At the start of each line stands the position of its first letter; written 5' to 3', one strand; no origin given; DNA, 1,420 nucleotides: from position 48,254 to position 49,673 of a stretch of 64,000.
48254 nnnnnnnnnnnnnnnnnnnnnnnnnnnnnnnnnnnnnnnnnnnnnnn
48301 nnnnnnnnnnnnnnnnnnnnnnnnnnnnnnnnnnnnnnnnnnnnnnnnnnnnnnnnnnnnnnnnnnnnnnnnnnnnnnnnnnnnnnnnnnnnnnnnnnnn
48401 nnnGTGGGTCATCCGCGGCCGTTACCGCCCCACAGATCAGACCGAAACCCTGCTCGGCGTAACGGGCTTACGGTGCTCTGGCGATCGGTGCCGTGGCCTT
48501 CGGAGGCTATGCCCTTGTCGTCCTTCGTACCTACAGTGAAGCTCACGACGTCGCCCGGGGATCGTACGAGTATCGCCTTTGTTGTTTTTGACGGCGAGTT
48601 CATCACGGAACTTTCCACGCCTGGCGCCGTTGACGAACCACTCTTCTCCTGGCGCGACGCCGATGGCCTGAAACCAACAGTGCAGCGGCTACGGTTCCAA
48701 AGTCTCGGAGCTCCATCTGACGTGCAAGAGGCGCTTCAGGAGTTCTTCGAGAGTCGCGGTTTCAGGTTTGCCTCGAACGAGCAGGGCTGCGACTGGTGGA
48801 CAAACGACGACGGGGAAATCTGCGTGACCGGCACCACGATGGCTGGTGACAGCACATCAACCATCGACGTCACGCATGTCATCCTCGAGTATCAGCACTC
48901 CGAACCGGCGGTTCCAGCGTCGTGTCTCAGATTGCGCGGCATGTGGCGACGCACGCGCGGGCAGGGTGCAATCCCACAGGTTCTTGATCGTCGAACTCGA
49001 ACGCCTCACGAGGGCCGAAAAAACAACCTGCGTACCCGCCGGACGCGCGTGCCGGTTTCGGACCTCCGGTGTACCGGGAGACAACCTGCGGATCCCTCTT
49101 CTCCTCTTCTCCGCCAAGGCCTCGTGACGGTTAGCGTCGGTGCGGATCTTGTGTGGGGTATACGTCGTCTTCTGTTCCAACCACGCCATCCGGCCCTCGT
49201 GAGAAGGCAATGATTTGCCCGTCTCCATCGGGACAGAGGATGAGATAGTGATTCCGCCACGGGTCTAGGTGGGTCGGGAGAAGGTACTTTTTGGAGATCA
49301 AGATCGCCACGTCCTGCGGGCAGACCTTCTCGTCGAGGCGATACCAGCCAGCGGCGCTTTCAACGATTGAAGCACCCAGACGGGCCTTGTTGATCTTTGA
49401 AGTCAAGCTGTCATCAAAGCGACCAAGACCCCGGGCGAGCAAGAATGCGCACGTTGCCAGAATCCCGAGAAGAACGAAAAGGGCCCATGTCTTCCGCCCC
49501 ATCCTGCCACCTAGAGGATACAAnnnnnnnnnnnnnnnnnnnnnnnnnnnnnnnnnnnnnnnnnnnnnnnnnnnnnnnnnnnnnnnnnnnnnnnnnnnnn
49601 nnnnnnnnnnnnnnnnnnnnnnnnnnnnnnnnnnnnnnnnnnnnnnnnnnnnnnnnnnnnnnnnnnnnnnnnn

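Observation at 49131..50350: Very low-GC foreign cassette: HExxH protein followed by a GspG-like pseudopilin lacking a prepilin motif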

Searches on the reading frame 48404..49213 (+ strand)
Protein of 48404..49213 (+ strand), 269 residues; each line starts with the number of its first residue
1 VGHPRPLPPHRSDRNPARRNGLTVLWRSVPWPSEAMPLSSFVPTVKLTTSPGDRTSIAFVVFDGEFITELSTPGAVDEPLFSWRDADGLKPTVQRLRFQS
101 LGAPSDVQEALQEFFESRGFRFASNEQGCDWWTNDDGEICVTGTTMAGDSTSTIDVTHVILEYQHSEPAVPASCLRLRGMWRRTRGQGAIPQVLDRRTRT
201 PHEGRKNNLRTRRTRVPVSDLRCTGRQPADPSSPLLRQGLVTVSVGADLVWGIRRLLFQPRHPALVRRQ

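Call 19: search_protein_families(library=pfam, proteins=[window:48404-49213:+], max_evalue=0.01)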
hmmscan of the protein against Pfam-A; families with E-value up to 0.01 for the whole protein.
window:48404-49213:+ (269 aa): 0 families

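Call 68: search_protein_families(library=padloc, proteins=[window:48509-49213:+], max_evalue=0.01)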
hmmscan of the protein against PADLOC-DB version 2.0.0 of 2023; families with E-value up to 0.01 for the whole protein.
window:48509-49213:+ (234 aa): 0 families

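Call 81: search_protein_families(library=phrogs, proteins=[window:48509-49213:+], max_evalue=0.01)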
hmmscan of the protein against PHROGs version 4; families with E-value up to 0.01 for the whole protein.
window:48509-49213:+ (234 aa): 0 families

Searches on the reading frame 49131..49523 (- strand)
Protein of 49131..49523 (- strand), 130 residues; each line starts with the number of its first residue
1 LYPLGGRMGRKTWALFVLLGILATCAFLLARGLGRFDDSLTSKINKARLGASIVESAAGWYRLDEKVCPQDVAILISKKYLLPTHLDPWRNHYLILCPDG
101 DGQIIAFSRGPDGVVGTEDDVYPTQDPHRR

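Call 3: search_protein_families(library=pfam, proteins=[window:49131-49523:-], max_evalue=1)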
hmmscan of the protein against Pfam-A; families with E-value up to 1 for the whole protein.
window:49131-49523:- (130 aa): 2 families
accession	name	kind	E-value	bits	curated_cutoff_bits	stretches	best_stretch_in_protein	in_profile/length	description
PF08334.16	T2SSG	-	5.8e-06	26.8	21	1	43-120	10-101/108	Type II secretion system (T2SS), protein G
PF01184.24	Gpr1_Fun34_YaaH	-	0.087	12.9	25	1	10-82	137-205/207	GPR1/FUN34/yaaH family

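Call 4: search_protein_families(library=ncbifam, proteins=[window:49131-49523:-], max_evalue=1)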
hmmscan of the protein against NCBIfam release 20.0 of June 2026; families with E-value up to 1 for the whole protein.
window:49131-49523:- (130 aa): 1 family
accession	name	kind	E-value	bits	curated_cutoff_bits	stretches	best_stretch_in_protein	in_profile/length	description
TIGR01710.1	typeII_sec_gspG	equivalog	2.8e-06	27.4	88.85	1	77-120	83-129/134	type II secretion system major pseudopilin GspG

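Call 37: find_homologous_proteins(query=window:49131-49502:-)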
Query window:49131-49502:- (123 aa): 1 proteins with E <= 0.001 among 17 candidates.
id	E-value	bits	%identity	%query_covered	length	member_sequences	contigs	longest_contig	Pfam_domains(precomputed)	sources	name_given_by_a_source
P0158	7.3e-56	205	99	74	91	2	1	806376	PF08334.17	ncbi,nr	ncbi:MAG: type II secretion system protein GspG [Myxococcales bacterium]|nr:type II secretion system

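Call 50: find_homologous_proteins(query=A4, max_evalue=0.001)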
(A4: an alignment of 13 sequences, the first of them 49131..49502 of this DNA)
Query A4 (13 sequences) (123 aa, profile of the alignment): 27 proteins with E <= 0.001 among 4793 candidates.
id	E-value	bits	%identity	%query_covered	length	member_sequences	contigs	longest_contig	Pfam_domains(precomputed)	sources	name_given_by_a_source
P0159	4.7e-37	144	41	28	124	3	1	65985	PF08334.17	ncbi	-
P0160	7.9e-28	115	56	13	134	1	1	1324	-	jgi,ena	-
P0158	1.7e-18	85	99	74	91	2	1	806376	PF08334.17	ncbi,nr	ncbi:MAG: type II secretion system protein GspG [Myxococcales bacterium]|nr:type II secretion system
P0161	2.9e-18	84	56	13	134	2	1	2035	-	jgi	-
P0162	2.2e-17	81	40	28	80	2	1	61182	-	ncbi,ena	-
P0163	3.8e-14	70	35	65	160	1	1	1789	PF08334.17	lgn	-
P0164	7.7e-13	66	34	87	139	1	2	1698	PF07963.18,PF22434.2,PF08334.17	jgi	jgi:general secretion pathway protein G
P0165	1.9e-12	65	71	11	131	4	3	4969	PF07963.18,PF08334.17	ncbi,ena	-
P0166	5.2e-12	64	26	55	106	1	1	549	PF08334.17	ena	-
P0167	5.5e-12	63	34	49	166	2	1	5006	PF08334.17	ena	-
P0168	5.8e-12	63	27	88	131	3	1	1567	PF07963.18,PF08334.17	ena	-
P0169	3.6e-11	61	29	87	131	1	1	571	PF07963.18,PF08334.17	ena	-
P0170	6.0e-11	60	44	33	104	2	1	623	PF08334.17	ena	-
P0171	6.6e-11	60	42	34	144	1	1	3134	PF08334.17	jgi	jgi:type II secretion system protein G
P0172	2.8e-10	58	29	83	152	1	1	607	PF07963.18,PF08334.17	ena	-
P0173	6.5e-10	57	30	88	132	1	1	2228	PF07963.18,PF08334.17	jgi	jgi:general secretion pathway protein G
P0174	3.3e-9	55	27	68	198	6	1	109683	PF08334.17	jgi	jgi:hypothetical protein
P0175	1.1e-8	53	64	11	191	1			PF08334.17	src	-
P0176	1.1e-8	53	29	68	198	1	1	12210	PF08334.17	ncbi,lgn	-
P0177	2.0e-7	49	33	63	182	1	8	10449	-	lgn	-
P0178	3.3e-7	48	23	67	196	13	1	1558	PF08334.17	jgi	-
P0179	5.3e-7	47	35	44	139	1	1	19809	PF07963.18,PF08334.17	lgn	-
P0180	6.3e-7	47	35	56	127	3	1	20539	-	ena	-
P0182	1.4e-5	43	-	-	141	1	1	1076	PF07963.18,PF08334.17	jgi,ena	-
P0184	5.0e-5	41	29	88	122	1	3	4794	PF08334.17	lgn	-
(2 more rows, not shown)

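Call 54: find_encoding_contigs(protein=P0159, flank=8000, max_places=2)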
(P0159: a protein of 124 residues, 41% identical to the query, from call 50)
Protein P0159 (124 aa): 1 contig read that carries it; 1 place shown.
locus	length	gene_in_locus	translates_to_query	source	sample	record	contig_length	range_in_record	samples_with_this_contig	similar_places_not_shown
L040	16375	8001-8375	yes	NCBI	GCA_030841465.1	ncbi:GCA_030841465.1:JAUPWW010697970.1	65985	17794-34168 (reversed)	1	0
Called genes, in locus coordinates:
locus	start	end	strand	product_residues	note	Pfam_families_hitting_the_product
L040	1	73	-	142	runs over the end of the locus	-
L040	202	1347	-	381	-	-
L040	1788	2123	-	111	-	-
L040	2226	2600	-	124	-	PF13560:HTH_31 (weak), PF01381:HTH_3 (weak)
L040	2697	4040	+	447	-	-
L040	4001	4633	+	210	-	-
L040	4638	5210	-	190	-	-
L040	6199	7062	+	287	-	-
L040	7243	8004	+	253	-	-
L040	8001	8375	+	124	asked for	PF08334:T2SSG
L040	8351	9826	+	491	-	PF21810:DUF6880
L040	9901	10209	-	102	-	PF13560:HTH_31 (weak), PF01381:HTH_3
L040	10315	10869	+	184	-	-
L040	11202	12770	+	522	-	PF08281:Sigma70_r4_2 (weak), PF00665:rve (weak), PF22483:Mu-transpos_C_2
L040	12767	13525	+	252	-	PF01695:IstB_IS21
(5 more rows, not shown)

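Call 56: find_encoding_contigs(protein=P0180, flank=5000, max_places=2)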
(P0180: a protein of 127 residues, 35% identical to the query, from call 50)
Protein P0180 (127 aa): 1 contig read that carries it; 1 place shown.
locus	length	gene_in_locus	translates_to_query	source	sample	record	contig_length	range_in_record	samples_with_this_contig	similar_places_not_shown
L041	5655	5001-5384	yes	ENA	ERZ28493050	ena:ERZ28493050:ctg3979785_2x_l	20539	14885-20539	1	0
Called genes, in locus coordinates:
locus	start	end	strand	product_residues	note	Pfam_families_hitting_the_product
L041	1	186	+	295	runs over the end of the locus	PF13535:ATP-grasp_4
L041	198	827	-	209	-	-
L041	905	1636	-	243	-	PF14534:DUF4440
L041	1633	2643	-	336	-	PF00291:PALP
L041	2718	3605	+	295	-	-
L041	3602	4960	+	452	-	PF01103:Omp85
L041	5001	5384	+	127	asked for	-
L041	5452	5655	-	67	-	?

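Call 57: find_encoding_contigs(protein=P0177, flank=5000, max_places=2)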
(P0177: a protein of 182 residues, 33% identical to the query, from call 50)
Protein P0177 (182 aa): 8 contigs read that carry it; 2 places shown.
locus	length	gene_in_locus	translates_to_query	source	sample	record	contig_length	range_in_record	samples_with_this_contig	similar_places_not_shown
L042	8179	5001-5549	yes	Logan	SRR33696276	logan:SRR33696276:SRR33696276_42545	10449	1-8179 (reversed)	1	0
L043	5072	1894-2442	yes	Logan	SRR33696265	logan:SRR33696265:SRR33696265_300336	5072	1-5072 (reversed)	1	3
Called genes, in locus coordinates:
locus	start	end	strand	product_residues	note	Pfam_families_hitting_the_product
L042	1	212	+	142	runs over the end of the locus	PF06803:DUF1232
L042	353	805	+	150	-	-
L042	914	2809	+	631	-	PF01436:NHL (faint), PF03150:CCP_MauG (faint), PF00034:Cytochrom_C (weak)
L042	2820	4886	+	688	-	PF23381:Beta-prop_IFT122_1st (faint)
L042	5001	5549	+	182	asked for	-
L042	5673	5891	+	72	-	PF01176:eIF-1a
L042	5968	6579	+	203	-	PF08502:LeuA_dimer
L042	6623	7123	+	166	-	-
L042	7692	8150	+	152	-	-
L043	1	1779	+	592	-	?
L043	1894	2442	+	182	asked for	-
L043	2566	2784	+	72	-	PF01176:eIF-1a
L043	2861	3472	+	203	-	PF08502:LeuA_dimer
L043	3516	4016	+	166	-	-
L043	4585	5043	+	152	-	-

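Call 61: predict_structure(alignment_id=A5)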
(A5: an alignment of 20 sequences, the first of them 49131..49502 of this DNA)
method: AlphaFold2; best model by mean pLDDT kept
length: 123 residues; sequences in the alignment: 20
mean_pLDDT: 89.2   pTM: 0.71
mean pLDDT of the five models: 89.2, 89.2, 88.2, 87.8, 87.5
residues with pLDDT >= 90: 84; 70-90: 25; 50-70: 14; < 50: 0
segments of 3 or more residues with pLDDT < 50: none
pLDDT, mean of each block of 10 residues (from residue 1): 77 90 65 90 97 97 97 93 96 92 96 88 66
secondary structure, 60 per line:
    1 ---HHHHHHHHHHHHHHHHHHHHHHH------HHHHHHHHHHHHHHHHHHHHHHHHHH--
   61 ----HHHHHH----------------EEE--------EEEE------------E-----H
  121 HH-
elements in order: H4-26 H33-58 H65-70 E87-89 E98-101

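Call 64: fold_search(model_id=the predicted structure, library=pdb)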
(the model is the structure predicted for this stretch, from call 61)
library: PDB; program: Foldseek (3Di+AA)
matches with E <= 10: 29; with E <= 0.001: 5
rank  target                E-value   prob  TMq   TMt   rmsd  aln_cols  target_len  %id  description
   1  3g20_A                3.4e-04  1.00  0.52  0.56   6.0        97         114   32  Crystal structure of the major pseudopilin from the type 2 secretion system of enterohaemorrhagic Escherichia coli (released 2009-07-28)
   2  3g20_B                3.6e-04  1.00  0.58  0.59   2.6        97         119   31  Crystal structure of the major pseudopilin from the type 2 secretion system of enterohaemorrhagic Escherichia coli (released 2009-07-28)
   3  4lw9_B                4.4e-04  1.00  0.50  0.52   3.9        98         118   28  Crystal structure of Vibrio cholera major pseudopilin EpsG (released 2014-07-16)
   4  3gn9_A                5.0e-04  1.00  0.52  0.57   4.1       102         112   26  Crystal structure of the major pseudopilin from the type 2 secretion system of Vibrio vulnificus (released 2009-07-28)
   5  4lw9_K                8.9e-04  1.00  0.53  0.56   3.4       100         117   27  Crystal structure of Vibrio cholera major pseudopilin EpsG (released 2014-07-16)
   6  3gn9_C                1.2e-03  1.00  0.53  0.58   3.5       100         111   26  Crystal structure of the major pseudopilin from the type 2 secretion system of Vibrio vulnificus (released 2009-07-28)
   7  3fu1_A                1.3e-03  1.00  0.52  0.55   3.8       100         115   27  Crystal structure of the major pseudopilin from the type 2 secretion system of Vibrio cholerae (released 2009-07-28)
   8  4lw9_A                1.4e-03  1.00  0.53  0.55   3.5       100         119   27  Crystal structure of Vibrio cholera major pseudopilin EpsG (released 2014-07-16)
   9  3fu1_B                2.2e-03  1.00  0.53  0.58   3.8       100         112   27  Crystal structure of the major pseudopilin from the type 2 secretion system of Vibrio cholerae (released 2009-07-28)
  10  5o2y_MODEL_1_A        2.7e-03  1.00  0.52  0.55   3.6        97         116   28  NMR structure of the calcium bound form of PulG, major pseudopilin from Klebsiella oxytoca T2SS (released 2017-10-18)
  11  4lw9_F                2.7e-03  1.00  0.50  0.53   3.9        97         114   28  Crystal structure of Vibrio cholera major pseudopilin EpsG (released 2014-07-16)
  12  4lw9_I                2.9e-03  1.00  0.53  0.56   3.4       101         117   27  Crystal structure of Vibrio cholera major pseudopilin EpsG (released 2014-07-16)
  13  2kep_MODEL_1_A        7.6e-03  1.00  0.51  0.56   4.2       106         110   25  Solution structure of XcpT, the main component of the type 2 secretion system of Pseudomonas aeruginosa (released 2009-10-06)
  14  9a1f_A                1.5e-02  0.99  0.48  0.45   9.5       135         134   24  Integrative structure of the XcpGHIJK pseudo pilus filament model of a type II secretion system (released 2021-06-18)
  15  1t92_A                2.6e-02  1.00  0.50  0.57   2.9        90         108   28  Crystal structure of N-terminal truncated pseudopilin PulG (released 2004-10-05)
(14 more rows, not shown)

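Call 68: search_protein_families(library=padloc, proteins=[window:49131-49502:-], max_evalue=0.01)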
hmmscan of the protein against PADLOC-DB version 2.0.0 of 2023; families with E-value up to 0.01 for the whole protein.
window:49131-49502:- (123 aa): 0 families

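Call 81: search_protein_families(library=phrogs, proteins=[window:49131-49502:-], max_evalue=0.01)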
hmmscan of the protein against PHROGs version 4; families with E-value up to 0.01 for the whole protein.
window:49131-49502:- (123 aa): 0 families

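Call 91: find_encoding_contigs(protein=P0167, flank=4000, max_places=2)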
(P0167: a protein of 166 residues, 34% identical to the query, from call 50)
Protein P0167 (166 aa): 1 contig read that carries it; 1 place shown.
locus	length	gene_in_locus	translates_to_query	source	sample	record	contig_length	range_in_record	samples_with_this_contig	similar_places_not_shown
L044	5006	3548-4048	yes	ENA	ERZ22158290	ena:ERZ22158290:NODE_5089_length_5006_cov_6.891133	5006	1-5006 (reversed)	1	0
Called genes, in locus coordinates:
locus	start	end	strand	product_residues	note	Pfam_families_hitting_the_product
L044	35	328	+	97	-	PF08334:T2SSG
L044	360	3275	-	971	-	-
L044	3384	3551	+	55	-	-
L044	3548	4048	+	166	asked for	PF08334:T2SSG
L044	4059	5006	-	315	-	?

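Call 92: find_encoding_contigs(protein=P0184, flank=4000, max_places=2)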
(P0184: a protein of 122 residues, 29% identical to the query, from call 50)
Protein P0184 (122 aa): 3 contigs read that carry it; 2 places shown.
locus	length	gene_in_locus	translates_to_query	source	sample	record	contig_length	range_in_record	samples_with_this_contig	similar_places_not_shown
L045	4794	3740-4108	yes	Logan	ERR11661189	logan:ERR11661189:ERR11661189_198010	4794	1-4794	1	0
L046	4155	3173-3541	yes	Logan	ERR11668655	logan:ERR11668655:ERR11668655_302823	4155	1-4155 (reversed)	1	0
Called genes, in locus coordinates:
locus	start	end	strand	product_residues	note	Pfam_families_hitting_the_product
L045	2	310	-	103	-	?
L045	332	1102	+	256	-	PF05891:Methyltransf_PK (weak), PF00891:Methyltransf_2 (weak), PF08241:Methyltransf_11, PF08242:Methyltransf_12, PF13649:Methyltransf_25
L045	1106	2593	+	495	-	PF01943:Polysacc_synt, PF13440:Polysacc_synt_3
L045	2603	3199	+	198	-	-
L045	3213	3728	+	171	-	PF03167:UDG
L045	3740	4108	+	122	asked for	PF08334:T2SSG (faint)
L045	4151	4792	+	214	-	?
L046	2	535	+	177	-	?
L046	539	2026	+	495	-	PF01943:Polysacc_synt, PF13440:Polysacc_synt_3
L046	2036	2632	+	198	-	-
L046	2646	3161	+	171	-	PF03167:UDG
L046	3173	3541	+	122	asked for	PF08334:T2SSG (faint)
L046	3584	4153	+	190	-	?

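Call 93: find_encoding_contigs(protein=P0171, flank=3000, max_places=2)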
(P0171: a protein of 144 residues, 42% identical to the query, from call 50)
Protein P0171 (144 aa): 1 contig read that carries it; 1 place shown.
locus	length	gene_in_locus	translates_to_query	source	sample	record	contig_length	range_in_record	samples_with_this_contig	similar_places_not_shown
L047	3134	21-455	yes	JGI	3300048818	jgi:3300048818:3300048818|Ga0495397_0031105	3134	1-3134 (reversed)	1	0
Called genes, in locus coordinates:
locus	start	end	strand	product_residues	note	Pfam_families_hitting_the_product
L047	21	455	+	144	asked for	PF08334:T2SSG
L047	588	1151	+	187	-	PF13274:SocA_Panacea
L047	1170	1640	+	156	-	-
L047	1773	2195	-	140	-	-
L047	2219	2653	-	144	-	-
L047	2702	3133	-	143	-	?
